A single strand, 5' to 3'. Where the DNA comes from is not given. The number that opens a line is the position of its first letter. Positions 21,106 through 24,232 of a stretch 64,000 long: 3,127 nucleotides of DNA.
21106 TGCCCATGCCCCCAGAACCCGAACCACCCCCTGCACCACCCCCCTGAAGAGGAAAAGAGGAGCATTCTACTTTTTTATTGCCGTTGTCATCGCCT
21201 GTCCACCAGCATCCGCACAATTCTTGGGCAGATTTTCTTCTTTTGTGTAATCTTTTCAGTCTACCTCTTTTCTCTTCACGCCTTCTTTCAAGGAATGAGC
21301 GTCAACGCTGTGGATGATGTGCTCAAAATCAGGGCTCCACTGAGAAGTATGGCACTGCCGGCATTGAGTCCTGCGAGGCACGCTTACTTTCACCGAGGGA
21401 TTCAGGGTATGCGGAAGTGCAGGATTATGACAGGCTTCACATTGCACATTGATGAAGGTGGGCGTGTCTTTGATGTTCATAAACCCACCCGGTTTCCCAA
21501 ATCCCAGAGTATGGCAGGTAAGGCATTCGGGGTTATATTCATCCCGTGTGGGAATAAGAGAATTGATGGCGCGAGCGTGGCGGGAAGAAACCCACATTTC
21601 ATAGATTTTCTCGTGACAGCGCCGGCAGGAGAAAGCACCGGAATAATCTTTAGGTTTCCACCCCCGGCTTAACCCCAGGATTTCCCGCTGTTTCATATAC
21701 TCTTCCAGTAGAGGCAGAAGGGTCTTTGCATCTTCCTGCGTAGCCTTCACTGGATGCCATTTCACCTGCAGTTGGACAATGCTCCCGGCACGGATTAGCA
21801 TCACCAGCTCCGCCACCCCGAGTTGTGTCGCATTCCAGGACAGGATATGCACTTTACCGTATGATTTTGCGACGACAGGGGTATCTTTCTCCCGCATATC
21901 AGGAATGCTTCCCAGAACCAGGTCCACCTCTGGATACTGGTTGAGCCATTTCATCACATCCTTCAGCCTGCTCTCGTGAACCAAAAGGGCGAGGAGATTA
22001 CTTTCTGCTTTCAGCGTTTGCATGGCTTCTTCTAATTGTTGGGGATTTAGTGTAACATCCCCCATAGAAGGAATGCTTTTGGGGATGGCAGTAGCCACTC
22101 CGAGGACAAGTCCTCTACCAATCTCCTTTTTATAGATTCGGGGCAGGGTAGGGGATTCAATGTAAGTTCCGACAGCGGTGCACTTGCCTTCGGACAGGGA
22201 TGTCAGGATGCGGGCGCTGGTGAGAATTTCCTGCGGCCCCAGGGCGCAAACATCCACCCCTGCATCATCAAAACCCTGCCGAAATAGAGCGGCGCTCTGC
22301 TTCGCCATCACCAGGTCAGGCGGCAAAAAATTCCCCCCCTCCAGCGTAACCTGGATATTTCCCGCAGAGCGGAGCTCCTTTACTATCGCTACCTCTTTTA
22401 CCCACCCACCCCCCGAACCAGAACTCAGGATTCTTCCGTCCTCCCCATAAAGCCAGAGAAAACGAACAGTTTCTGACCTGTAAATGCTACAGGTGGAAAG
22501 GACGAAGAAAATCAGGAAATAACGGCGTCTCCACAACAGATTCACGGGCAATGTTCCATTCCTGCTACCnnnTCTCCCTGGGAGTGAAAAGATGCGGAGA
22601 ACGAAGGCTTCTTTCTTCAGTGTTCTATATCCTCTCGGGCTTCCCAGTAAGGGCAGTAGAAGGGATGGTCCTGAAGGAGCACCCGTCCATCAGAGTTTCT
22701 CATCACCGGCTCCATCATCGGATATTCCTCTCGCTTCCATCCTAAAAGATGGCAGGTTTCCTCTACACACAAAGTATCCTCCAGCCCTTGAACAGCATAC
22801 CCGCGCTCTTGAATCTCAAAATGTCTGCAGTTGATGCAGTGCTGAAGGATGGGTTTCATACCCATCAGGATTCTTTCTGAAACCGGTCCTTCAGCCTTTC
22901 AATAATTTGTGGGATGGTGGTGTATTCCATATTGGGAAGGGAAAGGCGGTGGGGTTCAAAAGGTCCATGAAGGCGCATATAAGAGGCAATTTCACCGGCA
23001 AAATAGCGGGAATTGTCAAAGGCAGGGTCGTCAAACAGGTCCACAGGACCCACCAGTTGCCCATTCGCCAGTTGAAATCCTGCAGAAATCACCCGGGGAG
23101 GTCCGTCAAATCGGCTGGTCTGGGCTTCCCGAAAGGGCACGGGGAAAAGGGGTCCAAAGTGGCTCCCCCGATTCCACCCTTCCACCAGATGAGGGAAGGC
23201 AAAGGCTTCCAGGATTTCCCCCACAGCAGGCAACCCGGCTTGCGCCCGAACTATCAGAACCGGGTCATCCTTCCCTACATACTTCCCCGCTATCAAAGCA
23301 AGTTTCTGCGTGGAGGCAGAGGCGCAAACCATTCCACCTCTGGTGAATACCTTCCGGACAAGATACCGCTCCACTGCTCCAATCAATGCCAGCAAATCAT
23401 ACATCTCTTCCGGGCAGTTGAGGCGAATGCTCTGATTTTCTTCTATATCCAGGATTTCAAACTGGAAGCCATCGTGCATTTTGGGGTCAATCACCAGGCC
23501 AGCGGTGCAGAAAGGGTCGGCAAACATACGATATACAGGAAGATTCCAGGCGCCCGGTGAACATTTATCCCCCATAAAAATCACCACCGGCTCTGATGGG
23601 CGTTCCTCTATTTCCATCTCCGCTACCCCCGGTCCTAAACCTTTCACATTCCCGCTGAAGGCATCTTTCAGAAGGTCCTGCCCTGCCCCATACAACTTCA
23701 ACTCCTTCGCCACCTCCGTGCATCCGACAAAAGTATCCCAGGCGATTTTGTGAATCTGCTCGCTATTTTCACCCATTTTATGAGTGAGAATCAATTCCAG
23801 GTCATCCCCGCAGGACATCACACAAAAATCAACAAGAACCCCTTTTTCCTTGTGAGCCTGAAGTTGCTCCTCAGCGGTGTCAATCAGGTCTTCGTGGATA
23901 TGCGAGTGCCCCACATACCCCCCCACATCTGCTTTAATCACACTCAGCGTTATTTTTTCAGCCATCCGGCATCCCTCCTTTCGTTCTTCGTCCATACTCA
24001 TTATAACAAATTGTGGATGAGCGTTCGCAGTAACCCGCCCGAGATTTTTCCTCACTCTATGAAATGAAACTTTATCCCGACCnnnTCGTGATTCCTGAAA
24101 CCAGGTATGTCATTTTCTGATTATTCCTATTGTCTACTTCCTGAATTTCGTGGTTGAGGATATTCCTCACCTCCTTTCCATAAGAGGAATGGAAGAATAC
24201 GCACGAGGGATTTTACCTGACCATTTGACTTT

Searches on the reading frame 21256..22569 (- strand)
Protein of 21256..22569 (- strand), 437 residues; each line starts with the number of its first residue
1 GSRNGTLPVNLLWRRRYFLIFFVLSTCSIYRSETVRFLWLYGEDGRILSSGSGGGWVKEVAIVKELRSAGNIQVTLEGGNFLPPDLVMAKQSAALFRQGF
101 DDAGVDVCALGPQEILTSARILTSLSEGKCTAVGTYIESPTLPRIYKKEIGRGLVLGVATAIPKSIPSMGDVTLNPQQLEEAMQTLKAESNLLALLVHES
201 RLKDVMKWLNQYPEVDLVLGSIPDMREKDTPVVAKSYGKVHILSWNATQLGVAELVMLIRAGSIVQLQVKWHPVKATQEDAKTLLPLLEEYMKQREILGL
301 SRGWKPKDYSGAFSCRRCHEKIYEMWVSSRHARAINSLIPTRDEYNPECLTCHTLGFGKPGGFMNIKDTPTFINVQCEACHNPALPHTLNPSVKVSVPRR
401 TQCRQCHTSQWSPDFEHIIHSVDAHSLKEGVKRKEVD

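Call 31: search_protein_families(library=pfam, proteins=[window:21256-22569:-], max_evalue=0.001)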
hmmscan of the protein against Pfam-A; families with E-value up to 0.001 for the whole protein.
window:21256-22569:- (437 aa): 3 families
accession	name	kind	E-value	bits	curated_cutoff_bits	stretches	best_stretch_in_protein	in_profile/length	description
PF13435.11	Cytochrome_C554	-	3.4e-17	63.6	20.8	1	315-381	2-83/84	Cytochrome c554 and c-prime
PF14522.11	Cytochrome_C7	-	1.4e-06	28.4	24.8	1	312-408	13-67/67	Cytochrome c7 and related cytochrome c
PF22113.1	Mtrc-MtrF_II-IV_dom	-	3.9e-06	27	30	0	376-432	8-69/176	Outer membrane cytochrome MtrC/MtrF-like, domains II/IV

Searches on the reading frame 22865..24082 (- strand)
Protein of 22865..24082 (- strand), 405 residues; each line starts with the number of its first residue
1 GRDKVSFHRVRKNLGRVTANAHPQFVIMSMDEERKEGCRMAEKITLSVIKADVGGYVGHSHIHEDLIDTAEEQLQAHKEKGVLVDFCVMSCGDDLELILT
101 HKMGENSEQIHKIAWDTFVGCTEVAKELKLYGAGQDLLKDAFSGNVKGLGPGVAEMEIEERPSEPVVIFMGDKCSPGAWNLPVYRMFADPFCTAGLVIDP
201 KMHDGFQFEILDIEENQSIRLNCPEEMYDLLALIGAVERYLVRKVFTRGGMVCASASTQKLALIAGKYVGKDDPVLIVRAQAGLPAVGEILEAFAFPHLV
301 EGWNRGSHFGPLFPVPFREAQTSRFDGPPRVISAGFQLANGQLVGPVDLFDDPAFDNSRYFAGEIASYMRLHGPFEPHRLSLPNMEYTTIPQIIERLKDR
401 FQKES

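Call 31: search_protein_families(library=pfam, proteins=[window:22865-24082:-], max_evalue=0.001)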
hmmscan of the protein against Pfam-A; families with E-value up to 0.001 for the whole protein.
window:22865-24082:- (405 aa): 1 family
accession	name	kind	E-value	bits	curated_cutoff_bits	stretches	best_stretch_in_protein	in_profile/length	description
PF01950.21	FBPase_3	-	2.5e-177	589.9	25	1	43-402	1-361/361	Fructose-1,6-bisphosphatase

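Call 49: find_related_loci(query=window:22865-23965:-, collection=genome_contigs, flank=6000)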
Query window:22865-23965:- (366 aa) in genome_contigs; peptide patterns used: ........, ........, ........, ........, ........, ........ (x = any residue, [..] = any of these).
598 stretches matched a pattern; 554 encode a relative of the query (tblastn E <= 1e-3); the best 80 are kept; 80 distinct loci.
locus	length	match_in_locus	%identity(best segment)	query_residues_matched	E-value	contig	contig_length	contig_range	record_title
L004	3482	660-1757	69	1-366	0e+0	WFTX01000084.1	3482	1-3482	MAG: Nitrospirae bacterium isolate S139_46 k151_251455, whole genome shotgun sequence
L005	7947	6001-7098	69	1-366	0e+0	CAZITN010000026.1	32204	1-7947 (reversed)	MAG TPA_asm: uncultured Thermodesulfovibrio sp. isolate binchicken_co172_180 genome assembly, contig: NODE_930_length_32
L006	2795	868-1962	70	1-365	0e+0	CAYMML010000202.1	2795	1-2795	MAG TPA_asm: uncultured Thermodesulfovibrio sp. isolate SRP162660_co1_93 genome assembly, contig: NODE_59088_length_2795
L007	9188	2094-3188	70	1-365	0e+0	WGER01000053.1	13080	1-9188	MAG: Nitrospirae bacterium isolate S146_51 k151_485155, whole genome shotgun sequence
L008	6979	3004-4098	70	1-365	0e+0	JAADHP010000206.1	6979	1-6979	MAG: Nitrospirota bacterium isolate M_MetaBat.199 contig-127_19261, whole genome shotgun sequence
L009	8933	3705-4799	69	1-365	0e+0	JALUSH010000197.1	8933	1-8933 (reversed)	MAG: Thermodesulfovibrio sp. isolate S146_metabat2_scaf2bin.158_VB S146_NODE_5840_length_8933_cov_2.413582, whole genome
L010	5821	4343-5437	70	1-365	0e+0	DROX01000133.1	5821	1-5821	MAG TPA_asm: Nitrospirae bacterium isolate HyVt-545 HyVt-545_k145_350569, whole genome shotgun sequence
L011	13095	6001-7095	70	1-365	0e+0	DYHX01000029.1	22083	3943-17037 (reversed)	MAG TPA_asm: Nitrospira japonica isolate DR5_44_14 Afr_mines_DR5_326_length_22083_cov_6_442528, whole genome shotgun seq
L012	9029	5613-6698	71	1-362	8e-180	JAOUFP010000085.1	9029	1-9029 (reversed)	MAG: Nitrospirota bacterium isolate 4_1_July_SF_Bin47 4_1_July_SF_Bin47_scaffold_3944_c1, whole genome shotgun sequence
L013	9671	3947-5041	68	1-365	2e-179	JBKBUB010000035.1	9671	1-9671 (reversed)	MAG: Thermodesulfovibrionales bacterium isolate 21H_026.bin.33 NODE_35_length_9671_cov_3.400980, whole genome shotgun se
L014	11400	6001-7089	69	1-363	1e-179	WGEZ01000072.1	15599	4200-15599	MAG: Nitrospirae bacterium isolate S146_64 k151_50511, whole genome shotgun sequence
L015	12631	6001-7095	69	1-365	2e-179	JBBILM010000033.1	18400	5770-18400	MAG: Nitrospirota bacterium isolate EPF170215_bin_209 NODE_2507_length_18400_cov_8.470646, whole genome shotgun sequence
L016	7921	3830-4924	70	1-365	5e-180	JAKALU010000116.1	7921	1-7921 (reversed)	MAG: Nitrospirae bacterium isolate WY5.bin134 NODE_16983_length_7921_cov_1.287401, whole genome shotgun sequence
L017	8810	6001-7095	69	1-365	3e-179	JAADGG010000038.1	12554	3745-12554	MAG: Nitrospirota bacterium isolate M_MetaBat.107 contig-127_8449, whole genome shotgun sequence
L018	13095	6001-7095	68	1-365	4e-179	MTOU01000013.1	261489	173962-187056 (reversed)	MAG: Nitrospirae bacterium JdFR-85 JGI24019J35510_1000010, whole genome shotgun sequence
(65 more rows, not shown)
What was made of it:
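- Tried and rejected: The organism stays unplaced (call 49).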
